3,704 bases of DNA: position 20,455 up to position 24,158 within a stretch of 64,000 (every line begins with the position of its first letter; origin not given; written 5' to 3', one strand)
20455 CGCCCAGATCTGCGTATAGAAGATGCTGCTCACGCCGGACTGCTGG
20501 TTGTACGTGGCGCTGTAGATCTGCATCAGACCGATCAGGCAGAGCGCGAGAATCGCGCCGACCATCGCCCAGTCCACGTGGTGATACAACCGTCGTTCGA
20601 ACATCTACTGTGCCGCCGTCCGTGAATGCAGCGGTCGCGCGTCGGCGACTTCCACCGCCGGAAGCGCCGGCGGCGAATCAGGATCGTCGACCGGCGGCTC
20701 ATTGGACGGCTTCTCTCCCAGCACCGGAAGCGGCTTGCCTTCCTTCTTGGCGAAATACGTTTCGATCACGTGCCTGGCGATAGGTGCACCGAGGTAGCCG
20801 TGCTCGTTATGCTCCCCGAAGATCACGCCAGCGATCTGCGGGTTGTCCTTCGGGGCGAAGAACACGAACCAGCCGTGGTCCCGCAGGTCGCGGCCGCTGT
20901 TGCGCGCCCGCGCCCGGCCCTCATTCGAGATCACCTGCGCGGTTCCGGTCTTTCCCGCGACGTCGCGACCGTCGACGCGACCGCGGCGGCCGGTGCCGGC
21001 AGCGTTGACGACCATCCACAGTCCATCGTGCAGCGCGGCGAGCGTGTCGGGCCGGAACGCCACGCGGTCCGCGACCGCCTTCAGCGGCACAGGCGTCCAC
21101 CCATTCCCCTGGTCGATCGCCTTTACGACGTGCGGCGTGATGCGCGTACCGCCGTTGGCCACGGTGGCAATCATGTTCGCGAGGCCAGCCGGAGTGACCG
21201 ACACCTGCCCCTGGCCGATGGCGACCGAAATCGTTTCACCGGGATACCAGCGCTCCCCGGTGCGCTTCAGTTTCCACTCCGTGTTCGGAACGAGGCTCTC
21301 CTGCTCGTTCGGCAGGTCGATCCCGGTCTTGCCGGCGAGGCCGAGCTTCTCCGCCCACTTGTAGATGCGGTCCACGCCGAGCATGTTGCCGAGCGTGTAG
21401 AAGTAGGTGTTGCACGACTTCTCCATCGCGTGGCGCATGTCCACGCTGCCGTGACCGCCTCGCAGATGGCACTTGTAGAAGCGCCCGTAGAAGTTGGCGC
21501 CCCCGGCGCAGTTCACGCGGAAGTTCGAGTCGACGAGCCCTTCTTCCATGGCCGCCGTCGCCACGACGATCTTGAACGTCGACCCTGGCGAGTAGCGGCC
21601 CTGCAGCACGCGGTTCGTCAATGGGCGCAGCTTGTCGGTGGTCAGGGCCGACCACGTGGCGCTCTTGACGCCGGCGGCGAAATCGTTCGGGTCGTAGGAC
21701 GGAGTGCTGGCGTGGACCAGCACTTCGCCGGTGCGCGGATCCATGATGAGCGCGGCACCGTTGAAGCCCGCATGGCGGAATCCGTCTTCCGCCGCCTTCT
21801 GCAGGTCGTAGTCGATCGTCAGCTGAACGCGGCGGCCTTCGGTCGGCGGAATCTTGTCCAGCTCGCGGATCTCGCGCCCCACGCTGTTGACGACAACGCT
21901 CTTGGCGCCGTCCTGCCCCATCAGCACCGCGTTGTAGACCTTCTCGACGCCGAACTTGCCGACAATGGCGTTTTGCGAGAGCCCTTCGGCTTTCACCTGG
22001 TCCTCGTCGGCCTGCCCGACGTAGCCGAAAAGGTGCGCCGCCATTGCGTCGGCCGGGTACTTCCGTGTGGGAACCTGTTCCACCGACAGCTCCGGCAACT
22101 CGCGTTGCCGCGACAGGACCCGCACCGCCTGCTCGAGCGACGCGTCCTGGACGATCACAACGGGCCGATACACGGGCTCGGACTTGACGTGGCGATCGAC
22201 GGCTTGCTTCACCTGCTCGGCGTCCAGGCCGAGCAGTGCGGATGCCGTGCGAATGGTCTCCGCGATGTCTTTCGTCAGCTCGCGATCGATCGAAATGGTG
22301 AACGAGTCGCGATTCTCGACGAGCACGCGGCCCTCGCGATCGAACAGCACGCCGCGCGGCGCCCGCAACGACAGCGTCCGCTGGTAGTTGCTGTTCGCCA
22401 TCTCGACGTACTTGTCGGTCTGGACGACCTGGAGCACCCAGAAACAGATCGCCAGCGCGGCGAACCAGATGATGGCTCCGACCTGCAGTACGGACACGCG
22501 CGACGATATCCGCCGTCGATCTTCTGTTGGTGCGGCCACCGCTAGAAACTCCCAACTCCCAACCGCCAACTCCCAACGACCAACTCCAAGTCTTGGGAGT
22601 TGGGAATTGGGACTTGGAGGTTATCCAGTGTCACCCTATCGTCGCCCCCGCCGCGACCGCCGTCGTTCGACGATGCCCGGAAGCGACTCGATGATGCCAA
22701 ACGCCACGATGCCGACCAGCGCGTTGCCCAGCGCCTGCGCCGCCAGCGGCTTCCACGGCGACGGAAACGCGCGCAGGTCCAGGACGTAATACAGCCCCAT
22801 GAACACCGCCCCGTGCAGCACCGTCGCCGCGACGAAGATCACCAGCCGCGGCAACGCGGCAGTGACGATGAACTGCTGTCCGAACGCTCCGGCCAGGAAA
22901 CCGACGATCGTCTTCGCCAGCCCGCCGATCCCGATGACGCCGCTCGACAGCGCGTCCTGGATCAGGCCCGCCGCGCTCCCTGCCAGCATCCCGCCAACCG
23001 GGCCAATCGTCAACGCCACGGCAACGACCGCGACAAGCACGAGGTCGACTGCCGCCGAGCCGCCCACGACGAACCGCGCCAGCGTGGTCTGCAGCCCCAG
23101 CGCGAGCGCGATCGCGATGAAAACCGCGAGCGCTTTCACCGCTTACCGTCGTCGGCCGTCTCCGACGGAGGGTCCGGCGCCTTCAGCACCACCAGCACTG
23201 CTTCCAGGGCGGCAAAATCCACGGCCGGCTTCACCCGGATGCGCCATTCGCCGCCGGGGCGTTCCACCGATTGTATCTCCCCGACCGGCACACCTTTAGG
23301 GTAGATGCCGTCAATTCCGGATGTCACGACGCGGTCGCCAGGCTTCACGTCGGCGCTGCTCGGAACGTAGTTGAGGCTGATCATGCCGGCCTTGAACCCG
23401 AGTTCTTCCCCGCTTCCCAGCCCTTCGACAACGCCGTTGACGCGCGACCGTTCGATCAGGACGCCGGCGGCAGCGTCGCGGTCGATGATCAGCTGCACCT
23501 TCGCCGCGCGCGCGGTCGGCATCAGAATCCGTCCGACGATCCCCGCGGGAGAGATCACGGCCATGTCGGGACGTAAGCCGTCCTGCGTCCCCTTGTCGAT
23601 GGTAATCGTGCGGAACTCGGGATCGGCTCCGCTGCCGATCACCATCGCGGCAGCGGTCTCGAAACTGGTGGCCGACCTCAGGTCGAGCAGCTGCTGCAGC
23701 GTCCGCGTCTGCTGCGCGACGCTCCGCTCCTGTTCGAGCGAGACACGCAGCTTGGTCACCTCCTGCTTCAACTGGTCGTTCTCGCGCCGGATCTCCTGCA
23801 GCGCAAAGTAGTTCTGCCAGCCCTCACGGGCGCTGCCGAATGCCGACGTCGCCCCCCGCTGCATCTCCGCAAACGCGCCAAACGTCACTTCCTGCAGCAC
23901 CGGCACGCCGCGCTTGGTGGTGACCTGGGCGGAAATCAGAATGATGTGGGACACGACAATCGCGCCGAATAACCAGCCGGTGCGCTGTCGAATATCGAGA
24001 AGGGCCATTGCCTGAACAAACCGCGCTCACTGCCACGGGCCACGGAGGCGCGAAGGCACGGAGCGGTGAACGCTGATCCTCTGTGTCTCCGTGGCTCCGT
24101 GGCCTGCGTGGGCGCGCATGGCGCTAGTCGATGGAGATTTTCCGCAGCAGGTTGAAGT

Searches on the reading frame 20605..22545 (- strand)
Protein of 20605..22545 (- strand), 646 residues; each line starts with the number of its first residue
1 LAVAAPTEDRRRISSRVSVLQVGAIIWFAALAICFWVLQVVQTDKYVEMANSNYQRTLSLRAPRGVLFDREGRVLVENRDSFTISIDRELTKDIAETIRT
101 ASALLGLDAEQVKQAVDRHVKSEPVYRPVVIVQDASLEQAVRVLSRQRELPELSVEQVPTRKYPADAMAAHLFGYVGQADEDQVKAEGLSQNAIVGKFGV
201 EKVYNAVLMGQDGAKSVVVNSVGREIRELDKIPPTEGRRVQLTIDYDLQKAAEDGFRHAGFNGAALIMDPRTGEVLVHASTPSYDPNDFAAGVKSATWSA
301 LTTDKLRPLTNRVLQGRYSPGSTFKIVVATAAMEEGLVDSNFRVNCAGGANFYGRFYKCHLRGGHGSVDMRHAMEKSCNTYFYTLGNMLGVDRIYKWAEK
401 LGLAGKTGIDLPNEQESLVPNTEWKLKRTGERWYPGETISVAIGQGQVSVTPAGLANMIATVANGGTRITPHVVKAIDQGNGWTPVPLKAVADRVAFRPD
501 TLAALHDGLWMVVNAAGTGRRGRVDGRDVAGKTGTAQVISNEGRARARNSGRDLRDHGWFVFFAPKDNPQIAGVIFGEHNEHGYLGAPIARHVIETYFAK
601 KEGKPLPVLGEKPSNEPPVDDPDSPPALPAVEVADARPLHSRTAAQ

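Call 90: search_protein_families(library=ncbifam, proteins=[window:20605-22545:-], max_evalue=0.00001)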
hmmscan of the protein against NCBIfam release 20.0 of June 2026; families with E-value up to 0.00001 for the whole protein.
window:20605-22545:- (646 aa): 18 families
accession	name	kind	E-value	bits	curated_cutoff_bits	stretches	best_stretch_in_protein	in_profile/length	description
TIGR03423.1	pbp2_mrdA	equivalog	5.7e-190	632.8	455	1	16-599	2-592/593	penicillin-binding protein 2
NF008061.0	PRK10795.1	equivalog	2.4e-96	323.7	962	1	16-607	21-622/634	peptidoglycan DD-transpeptidase MrdA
TIGR02214.1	spoVD_pbp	equivalog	1.1e-75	255.3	688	1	19-598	4-555/636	stage V sporulation protein D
NF051842.1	PBP4_5_Efaec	equivalog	2.5e-55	188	700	1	57-550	158-627/668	penicillin-binding protein PBP4(5)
NF000237.1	MECA_PBP2A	equivalog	6.8e-43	146.9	750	1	58-572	145-628/668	PBP2a family beta-lactam-resistant peptidoglycan transpeptidase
NF000408.1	MECA2_pure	exception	1.1e-37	129.7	1525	1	60-572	147-628/668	PBP2a family beta-lactam-resistant peptidoglycan transpeptidase MecA2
NF000409.1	MECA_pure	exception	2.9e-37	128.5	1490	1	59-572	146-628/668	PBP2a family beta-lactam-resistant peptidoglycan transpeptidase MecA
NF000410.1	MECA1_pure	exception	3.9e-37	127.7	1480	1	60-573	146-627/666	PBP2a family beta-lactam-resistant peptidoglycan transpeptidase MecA1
NF000407.1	MECC_PBP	exception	8.6e-36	123.4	1500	1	58-572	142-625/665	PBP2a family beta-lactam-resistant peptidoglycan transpeptidase MecC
NF053573.1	PBP2_PenA_Neis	exception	3.1e-34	118.5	1105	1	15-597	26-556/572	peptidoglycan D,D-transpeptidase PBP2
NF038278.1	strep_PBP2B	exception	6.1e-34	117.5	975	2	133-599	194-676/678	penicillin-binding protein PBP2B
NF033378.1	MECD_PBP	exception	1.3e-33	116.3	1450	1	50-474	139-558/678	PBP2a family beta-lactam-resistant peptidoglycan transpeptidase MecD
NF000406.1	MECB_PBP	exception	1.3e-30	106.4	1450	1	58-570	144-632/674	PBP2a family beta-lactam-resistant peptidoglycan transpeptidase MecB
NF011685.0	PRK15105.1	subfamily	9e-28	97.2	737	1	11-546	18-508/588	peptidoglycan glycosyltransferase FtsI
NF038271.1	strep_PBP2X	exception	4e-26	91.4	1050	1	5-548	14-563/750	penicillin-binding protein PBP2X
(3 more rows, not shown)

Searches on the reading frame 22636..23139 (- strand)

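Call 90: search_protein_families(library=ncbifam, proteins=[window:22636-23139:-], max_evalue=0.00001)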
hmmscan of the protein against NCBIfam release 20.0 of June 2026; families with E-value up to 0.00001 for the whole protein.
window:22636-23139:- (167 aa): 1 family
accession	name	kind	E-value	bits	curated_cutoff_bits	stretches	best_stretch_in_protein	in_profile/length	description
TIGR03426.1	shape_MreD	equivalog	1.6e-13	50.9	34.85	1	3-146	3-148/154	rod shape-determining protein MreD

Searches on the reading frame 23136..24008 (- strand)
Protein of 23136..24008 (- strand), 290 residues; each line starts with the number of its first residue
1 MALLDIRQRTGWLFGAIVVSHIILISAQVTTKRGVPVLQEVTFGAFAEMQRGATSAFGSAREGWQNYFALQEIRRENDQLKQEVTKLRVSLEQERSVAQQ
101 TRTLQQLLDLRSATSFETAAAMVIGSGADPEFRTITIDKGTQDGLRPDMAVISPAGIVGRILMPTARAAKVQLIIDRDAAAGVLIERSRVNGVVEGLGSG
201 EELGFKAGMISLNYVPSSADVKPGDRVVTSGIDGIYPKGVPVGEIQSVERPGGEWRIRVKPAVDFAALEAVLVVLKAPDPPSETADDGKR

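Call 90: search_protein_families(library=ncbifam, proteins=[window:23136-24008:-], max_evalue=0.00001)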
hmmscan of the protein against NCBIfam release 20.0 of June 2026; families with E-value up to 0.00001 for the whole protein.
window:23136-24008:- (290 aa): 16 families
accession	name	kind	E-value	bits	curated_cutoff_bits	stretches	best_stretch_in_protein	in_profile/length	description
NF010519.0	PRK13922.13-4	equivalog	1.1e-54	186.1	505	1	15-277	15-274/406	rod shape-determining protein MreC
NF010532.0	PRK13922.9-3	equivalog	4.2e-40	137.6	243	1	57-279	50-265/280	rod shape-determining protein MreC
TIGR00219.1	mreC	equivalog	3e-35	121.7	92.75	1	67-276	65-273/283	rod shape-determining protein MreC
NF010510.0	PRK13922.11-5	equivalog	6.6e-35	120.7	415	1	17-279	14-275/334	rod shape-determining protein MreC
NF010513.0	PRK13922.12-3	equivalog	6.1e-32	111.2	380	1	17-270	30-276/305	rod shape-determining protein MreC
NF010520.0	PRK13922.13-5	equivalog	5.8e-31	107.7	343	1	30-274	24-260/263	rod shape-determining protein MreC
NF010527.0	PRK13922.6-2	equivalog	2.3e-29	102.4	289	1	88-250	62-219/249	rod shape-determining protein MreC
NF010533.0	PRK13922.9-5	equivalog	3.1e-28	98.8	384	1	58-276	73-276/345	rod shape-determining protein MreC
NF010512.0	PRK13922.12-1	equivalog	5.6e-26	91.4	336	1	45-274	48-265/287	rod shape-determining protein MreC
NF010514.0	PRK13922.12-4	equivalog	1.9e-18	66.6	337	1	69-275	80-270/276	rod shape-determining protein MreC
NF010524.0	PRK13922.14-4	equivalog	2.8e-18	66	332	1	69-274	66-268/270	rod shape-determining protein MreC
NF010518.0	PRK13922.13-3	equivalog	1.6e-17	63.6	385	1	64-276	70-292/295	rod shape-determining protein MreC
NF010508.0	PRK13922.11-1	equivalog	4.6e-17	61.8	648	2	18-191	20-198/369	rod shape-determining protein MreC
NF010507.0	PRK13922.10-6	equivalog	6.5e-14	52.2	219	1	172-273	154-247/252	rod shape-determining protein MreC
NF010536.0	PRK13923.2-1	equivalog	1.3e-10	41.4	271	1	129-274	47-187/210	putative spore coat protein regulator protein YlbO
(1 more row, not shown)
